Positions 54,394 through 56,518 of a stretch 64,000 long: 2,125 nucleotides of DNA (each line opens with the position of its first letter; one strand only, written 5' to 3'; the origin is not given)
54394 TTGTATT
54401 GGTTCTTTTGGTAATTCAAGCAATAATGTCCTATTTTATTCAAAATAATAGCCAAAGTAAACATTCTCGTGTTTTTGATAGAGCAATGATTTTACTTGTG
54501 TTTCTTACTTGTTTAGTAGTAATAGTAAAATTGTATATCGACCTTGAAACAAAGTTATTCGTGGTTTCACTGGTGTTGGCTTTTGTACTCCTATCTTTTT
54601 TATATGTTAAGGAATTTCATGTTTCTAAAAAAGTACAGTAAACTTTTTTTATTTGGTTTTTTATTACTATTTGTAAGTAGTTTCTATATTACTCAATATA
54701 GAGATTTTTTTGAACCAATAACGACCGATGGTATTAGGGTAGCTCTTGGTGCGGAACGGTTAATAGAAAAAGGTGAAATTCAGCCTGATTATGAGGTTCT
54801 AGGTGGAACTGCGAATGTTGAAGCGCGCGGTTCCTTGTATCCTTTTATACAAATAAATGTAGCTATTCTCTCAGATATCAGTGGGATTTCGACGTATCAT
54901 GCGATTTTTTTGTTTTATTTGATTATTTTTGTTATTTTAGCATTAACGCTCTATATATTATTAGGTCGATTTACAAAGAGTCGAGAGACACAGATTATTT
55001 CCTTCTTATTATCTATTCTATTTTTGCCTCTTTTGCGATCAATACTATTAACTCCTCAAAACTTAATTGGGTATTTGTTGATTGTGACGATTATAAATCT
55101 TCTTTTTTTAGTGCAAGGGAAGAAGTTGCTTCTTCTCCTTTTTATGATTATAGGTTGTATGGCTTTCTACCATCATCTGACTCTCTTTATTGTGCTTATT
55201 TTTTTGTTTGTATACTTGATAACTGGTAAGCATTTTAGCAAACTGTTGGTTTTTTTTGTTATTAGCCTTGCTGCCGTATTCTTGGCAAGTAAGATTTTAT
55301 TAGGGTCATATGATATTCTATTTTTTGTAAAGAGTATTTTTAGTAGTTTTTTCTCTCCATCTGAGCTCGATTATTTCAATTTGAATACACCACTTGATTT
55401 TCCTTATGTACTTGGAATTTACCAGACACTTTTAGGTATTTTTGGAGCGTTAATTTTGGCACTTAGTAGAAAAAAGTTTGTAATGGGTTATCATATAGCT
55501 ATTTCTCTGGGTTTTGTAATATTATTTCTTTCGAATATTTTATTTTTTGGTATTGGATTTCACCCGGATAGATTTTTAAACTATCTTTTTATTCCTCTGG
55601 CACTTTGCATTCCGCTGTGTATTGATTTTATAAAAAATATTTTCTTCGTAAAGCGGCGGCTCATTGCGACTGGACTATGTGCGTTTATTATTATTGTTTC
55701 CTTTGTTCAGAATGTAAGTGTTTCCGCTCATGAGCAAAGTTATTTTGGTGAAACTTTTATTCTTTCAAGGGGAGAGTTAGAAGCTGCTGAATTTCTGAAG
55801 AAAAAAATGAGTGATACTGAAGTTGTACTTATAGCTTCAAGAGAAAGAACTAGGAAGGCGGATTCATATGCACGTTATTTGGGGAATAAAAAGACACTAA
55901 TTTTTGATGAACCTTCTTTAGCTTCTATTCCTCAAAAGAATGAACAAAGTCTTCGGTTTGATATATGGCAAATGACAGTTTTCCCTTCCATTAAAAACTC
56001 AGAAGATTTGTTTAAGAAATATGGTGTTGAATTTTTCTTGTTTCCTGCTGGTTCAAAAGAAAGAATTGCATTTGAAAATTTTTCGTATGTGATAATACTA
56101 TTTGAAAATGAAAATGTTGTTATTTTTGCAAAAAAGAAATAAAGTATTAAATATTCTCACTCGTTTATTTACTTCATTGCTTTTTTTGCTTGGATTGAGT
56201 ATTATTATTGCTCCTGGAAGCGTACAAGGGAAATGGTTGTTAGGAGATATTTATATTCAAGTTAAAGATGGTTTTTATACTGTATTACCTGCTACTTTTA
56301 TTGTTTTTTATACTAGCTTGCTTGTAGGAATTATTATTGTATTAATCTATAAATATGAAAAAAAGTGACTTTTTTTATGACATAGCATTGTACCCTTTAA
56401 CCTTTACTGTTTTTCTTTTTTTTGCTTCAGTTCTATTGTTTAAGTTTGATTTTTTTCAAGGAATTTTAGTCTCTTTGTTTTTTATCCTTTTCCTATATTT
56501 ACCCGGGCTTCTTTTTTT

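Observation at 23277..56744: Repeated 'polyprenol-P GT2 + small membrane protein + GT-C-like' sets imply extensive extracytoplasmic glycosylation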

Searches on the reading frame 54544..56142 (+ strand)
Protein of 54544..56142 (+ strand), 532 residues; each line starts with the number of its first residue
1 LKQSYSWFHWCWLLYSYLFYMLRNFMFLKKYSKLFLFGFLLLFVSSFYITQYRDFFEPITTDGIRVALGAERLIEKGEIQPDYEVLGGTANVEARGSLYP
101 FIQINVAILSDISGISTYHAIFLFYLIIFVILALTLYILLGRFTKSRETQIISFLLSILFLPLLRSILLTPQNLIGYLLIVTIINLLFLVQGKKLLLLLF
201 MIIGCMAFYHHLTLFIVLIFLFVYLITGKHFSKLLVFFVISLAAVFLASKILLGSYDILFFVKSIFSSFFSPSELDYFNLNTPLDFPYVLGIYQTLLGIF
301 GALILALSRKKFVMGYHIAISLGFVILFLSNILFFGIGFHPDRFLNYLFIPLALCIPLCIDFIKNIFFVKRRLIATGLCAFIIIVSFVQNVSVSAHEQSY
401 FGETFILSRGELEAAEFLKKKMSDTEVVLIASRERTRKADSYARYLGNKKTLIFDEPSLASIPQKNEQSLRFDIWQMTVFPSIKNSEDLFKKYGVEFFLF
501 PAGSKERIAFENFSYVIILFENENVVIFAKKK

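Call 6: search_protein_families(library=pfam, proteins=[window:54544-56142:+], max_evalue=0.01)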
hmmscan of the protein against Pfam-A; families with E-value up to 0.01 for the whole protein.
window:54544-56142:+ (532 aa): 0 families

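Call 8: search_protein_families(library=ncbifam, proteins=[window:54544-56142:+], max_evalue=0.01)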
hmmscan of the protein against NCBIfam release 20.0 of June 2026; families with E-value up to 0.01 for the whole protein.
window:54544-56142:+ (532 aa): 0 families

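Call 14: find_homologous_proteins(query=window:54619-56142:+, max_evalue=0.001)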
Query window:54619-56142:+ (507 aa): 1 proteins with E <= 0.001 among 8000 candidates.
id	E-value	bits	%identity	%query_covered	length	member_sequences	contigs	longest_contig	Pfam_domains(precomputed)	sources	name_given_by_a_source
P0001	0.0e+0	1070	100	100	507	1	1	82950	-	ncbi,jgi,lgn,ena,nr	ncbi:hypothetical protein KKH43_02485 [Patescibacteria group bacterium]|nr:hypothetical protein [Pat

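Call 17: search_protein_families(library=pfam, proteins=[window:54619-56142:+], max_evalue=10)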
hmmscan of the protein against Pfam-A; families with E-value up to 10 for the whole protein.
window:54619-56142:+ (507 aa): 0 families

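Call 21: search_protein_representatives(protein=window:54619-56142:+)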
Query: 507 residues. Proteins with E-value up to 0.001 (for the whole library): 30; up to 1e-10: 15; up to 1e-30: 2. The best 30 are listed.
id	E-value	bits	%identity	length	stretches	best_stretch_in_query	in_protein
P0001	0.0e+00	1069.9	100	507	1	1-507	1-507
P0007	8.0e-76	272.5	32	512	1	7-504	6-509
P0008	1.2e-27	113.6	30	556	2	7-401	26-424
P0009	8.5e-27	110.8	31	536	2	9-401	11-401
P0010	3.3e-23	99.0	25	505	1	17-506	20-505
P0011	9.3e-22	94.2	28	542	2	9-407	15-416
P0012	2.5e-19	86.2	25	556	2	9-430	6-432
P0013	8.1e-19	84.5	27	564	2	24-423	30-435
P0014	1.0e-16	77.6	24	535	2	8-423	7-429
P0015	4.7e-15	72.1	27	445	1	33-413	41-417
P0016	7.4e-14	68.1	23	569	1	71-406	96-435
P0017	2.4e-12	63.2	26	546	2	2-407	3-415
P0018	4.8e-12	62.1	30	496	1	9-351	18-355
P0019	1.2e-11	60.8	31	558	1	28-399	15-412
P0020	8.2e-11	58.1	26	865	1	22-407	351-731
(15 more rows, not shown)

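Call 24: search_protein_families(library=pfam, alignment_id=A1, max_evalue=0.01)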
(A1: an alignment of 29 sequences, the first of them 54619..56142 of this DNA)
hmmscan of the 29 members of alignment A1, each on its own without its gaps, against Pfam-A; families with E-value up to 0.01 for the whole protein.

A. member 1, window:54619-56142:+ (507 aa): 0 families

B. families by the number of members that match (of 29 scanned): 4 families
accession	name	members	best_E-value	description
PF13231.12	PMT_2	2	6.9e-05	Dolichyl-phosphate-mannose-protein mannosyltransferase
PF14897.12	EpsG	2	0.00016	EpsG family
PF09658.15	Cas_Csx9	1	0.0013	CRISPR-associated protein (Cas_Csx9)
PF13903.11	Claudin_2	1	0.0027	PMP-22/EMP/MP20/Claudin tight junction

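Call 36: search_solved_structures(query=A1, max_evalue=10)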
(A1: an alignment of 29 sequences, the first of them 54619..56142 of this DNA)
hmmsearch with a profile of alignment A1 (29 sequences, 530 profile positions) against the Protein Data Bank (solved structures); distinct sequences matched with E-value up to 10: 3.
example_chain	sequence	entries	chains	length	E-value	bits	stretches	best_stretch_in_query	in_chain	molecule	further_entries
8z4v_C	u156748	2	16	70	0.024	16.5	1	350-381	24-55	Light-harvesting protein B-800/850 alpha chain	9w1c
7kr5_H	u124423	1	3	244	1.6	10.4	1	371-435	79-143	19B5 Fab heavy chain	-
2kw1_A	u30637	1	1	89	1.7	10.4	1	31-62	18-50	Fas apoptotic inhibitory molecule 1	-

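Call 40: predict_structure(alignment_id=A1)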
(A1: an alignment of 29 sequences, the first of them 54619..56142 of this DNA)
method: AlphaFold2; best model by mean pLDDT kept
length: 507 residues; sequences in the alignment: 29
mean_pLDDT: 86.2   pTM: 0.87
mean pLDDT of the five models: 86.2, 86.1, 84.7, 84.5, 84.5
residues with pLDDT >= 90: 258; 70-90: 197; 50-70: 48; < 50: 4
segments of 3 or more residues with pLDDT < 50: none
pLDDT, mean of each block of 10 residues (from residue 1): 79 86 78 85 91 76 57 87 97 92 94 93 93 95 91 96 81 89 90 91 76 77 72 73 72 76 94 95 78 93 91 85 97 93 78 92 92 86 91 93 84 81 86 66 76 93 94 93 91 95 93
secondary structure, 60 per line:
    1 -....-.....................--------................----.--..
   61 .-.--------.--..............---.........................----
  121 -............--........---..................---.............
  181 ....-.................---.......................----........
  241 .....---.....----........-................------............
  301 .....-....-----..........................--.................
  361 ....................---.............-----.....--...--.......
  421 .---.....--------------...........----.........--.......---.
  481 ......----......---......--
elements in order: H2-5 H7-27 H36-51 H75-88 H92-116 H122-133 H136-143 H147-164 H168-184 H186-202 H206-228 H233-245 H249-253 H258-265 H267-282 H289-305 H307-310 H316-341 H344-380 H384-396 E402-406 H414-421 E425-429 H444-454 H459-467 E470-476 H480-486 E491-496 E500-505

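Call 45: fold_search(model_id=the predicted structure, library=pdb)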
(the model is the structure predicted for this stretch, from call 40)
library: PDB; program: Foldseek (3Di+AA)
matches with E <= 10: 280; with E <= 0.001: 27
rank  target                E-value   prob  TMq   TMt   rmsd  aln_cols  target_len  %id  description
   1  7oci_F                1.5e-07  1.00  0.64  0.52   9.8       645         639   14  Cryo-EM structure of yeast Ost6p containing oligosaccharyltransferase complex (released 2022-02-16)
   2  8age_A                1.7e-07  1.00  0.62  0.50   9.3       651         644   14  Structure of yeast oligosaccharylransferase complex with acceptor peptide bound (released 2022-12-07)
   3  6ezn_F                3.9e-07  1.00  0.60  0.49  10.4       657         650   14  Cryo-EM structure of the yeast oligosaccharyltransferase (OST) complex (released 2018-01-17)
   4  9s6t_A                4.4e-07  1.00  0.58  0.61   6.3       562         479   12  Ternary cryo-EM structure of chicken ALG12 with Dol25-PP-GlcNAc2Man7, Dol25-P-Man, and Fab (released 2026-03-18)
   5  7zli_A                8.7e-07  1.00  0.59  0.47   9.6       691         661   11  Cryo-EM structure of C-mannosyltransferase CeDPY19, in complex with Dol25-P-Man and bound to CMT2-Fab and anti-Fab nan (released 2023-01-11)
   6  7zlh_A                9.1e-07  1.00  0.53  0.44   9.1       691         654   12  Cryo-EM structure of C-mannosyltransferase CeDPY19, in apo state, bound to CMT2-Fab and anti-Fab nanobody (released 2023-01-11)
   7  8agb_A                1.2e-06  1.00  0.60  0.50  10.9       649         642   14  Structure of yeast oligosaccharylransferase complex with lipid-linked oligosaccharide bound (released 2022-12-07)
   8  6c26_A                1.2e-06  1.00  0.59  0.48   9.6       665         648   13  The Cryo-EM structure of a eukaryotic oligosaccharyl transferase complex (released 2018-01-31)
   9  6ftg_5                3.2e-06  1.00  0.60  0.49  11.2       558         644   11  Subtomogram average of OST-containing ribosome-translocon complexes from canine rough microsomal membranes (released 2018-03-21)
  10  8if8_C                3.6e-06  1.00  0.58  0.51   6.8       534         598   13  Arabinosyltransferase AftA (released 2023-05-31)
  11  5ogl_A                3.6e-06  1.00  0.52  0.39   8.6       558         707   15  Structure of bacterial oligosaccharyltransferase PglB in complex with an acceptor peptide and an lipid-linked oligosac (released 2017-10-25)
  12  7zlg_A                4.3e-06  1.00  0.53  0.43   9.0       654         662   12  Cryo-EM structure of C-mannosyltransferase CeDPY19, in complex with acceptor peptide and bound to CMT2-Fab and anti-Fa (released 2023-01-11)
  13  6w98_A                4.7e-06  1.00  0.56  0.25   8.5       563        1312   13  Single-Particle Cryo-EM Structure of Arabinofuranosyltransferase AftD from Mycobacteria (released 2020-05-13)
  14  8agc_A                6.0e-06  1.00  0.65  0.50   8.2       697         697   12  Structure of yeast oligosaccharylransferase complex with lipid-linked oligosaccharide and non-acceptor peptide bound (released 2022-12-07)
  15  6gxc_A                7.2e-06  1.00  0.53  0.40   8.3       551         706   14  Bacterial oligosaccharyltransferase PglB in complex with an inhibitory peptide and a reactive lipid-linked oligosaccha (released 2018-11-14)
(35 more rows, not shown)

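Call 69: find_encoding_contigs(protein=P0007, flank=6000, max_places=2)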
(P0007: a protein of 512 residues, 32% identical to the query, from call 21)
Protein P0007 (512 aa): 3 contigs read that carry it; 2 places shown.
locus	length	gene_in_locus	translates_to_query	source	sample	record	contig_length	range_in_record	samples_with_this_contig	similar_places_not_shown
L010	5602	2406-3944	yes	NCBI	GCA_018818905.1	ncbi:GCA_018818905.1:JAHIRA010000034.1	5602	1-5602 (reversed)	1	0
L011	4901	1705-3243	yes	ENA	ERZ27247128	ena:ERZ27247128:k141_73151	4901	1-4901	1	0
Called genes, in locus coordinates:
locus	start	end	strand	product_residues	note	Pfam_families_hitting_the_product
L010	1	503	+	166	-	PF00534:Glycos_transf_1, PF13692:Glyco_trans_1_4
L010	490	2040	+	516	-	-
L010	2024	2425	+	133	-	-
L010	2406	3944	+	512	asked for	-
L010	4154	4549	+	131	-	-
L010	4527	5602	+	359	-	PF13439:Glyco_transf_4 (weak), PF20706:GT4-conflict, PF00534:Glycos_transf_1, PF13692:Glyco_trans_1_4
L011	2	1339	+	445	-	?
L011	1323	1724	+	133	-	-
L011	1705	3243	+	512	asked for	-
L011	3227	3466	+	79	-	-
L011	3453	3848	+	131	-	-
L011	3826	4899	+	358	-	?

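Call 74: search_protein_families(library=pfam, proteins=[L010:4154-4549:+, L010:2024-2425:+, L011:3227-3466:+, L010:490-2040:+, L010:2406-3944:+], max_evalue=1)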
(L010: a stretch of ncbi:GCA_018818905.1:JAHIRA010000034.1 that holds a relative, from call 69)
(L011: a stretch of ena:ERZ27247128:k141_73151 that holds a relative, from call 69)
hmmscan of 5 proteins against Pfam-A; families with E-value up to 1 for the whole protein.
L010:4154-4549:+ (131 aa): 1 family
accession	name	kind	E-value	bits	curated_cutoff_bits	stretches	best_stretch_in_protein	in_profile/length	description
PF00892.27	EamA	-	0.0064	17.2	28.2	1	10-111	33-132/135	EamA-like transporter family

L010:2024-2425:+ (133 aa): 2 families
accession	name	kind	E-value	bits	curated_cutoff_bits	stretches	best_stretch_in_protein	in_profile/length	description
PF13781.11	DoxX_3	-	0.059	14.3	25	0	49-105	33-90/102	DoxX-like family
PF15168.11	TRIQK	-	0.92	9.9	27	1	104-130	51-77/79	Triple QxxK/R motif-containing protein family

L011:3227-3466:+ (79 aa): 0 families

L010:490-2040:+ (516 aa): 2 families
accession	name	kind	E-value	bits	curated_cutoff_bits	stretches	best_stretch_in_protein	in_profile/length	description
PF18639.7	Longin_2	-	0.049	14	27.3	1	91-149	18-74/159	Yeast longin domain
PF18962.6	Por_Secre_tail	-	0.29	11.9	27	1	255-283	38-66/75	Secretion system C-terminal sorting domain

L010:2406-3944:+ (512 aa): 0 families

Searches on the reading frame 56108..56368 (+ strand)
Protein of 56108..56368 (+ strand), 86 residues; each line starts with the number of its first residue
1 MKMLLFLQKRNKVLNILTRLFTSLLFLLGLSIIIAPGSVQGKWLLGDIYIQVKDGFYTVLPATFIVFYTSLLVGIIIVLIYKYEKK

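Call 74: search_protein_families(library=pfam, proteins=[window:56108-56368:+], max_evalue=1)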
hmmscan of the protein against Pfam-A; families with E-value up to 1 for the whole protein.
window:56108-56368:+ (86 aa): 1 family
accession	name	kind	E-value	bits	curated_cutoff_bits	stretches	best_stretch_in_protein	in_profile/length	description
PF05702.16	Herpes_UL49_5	-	0.25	11.9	22.2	1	55-84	53-83/98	Herpesvirus UL49.5 envelope/tegument protein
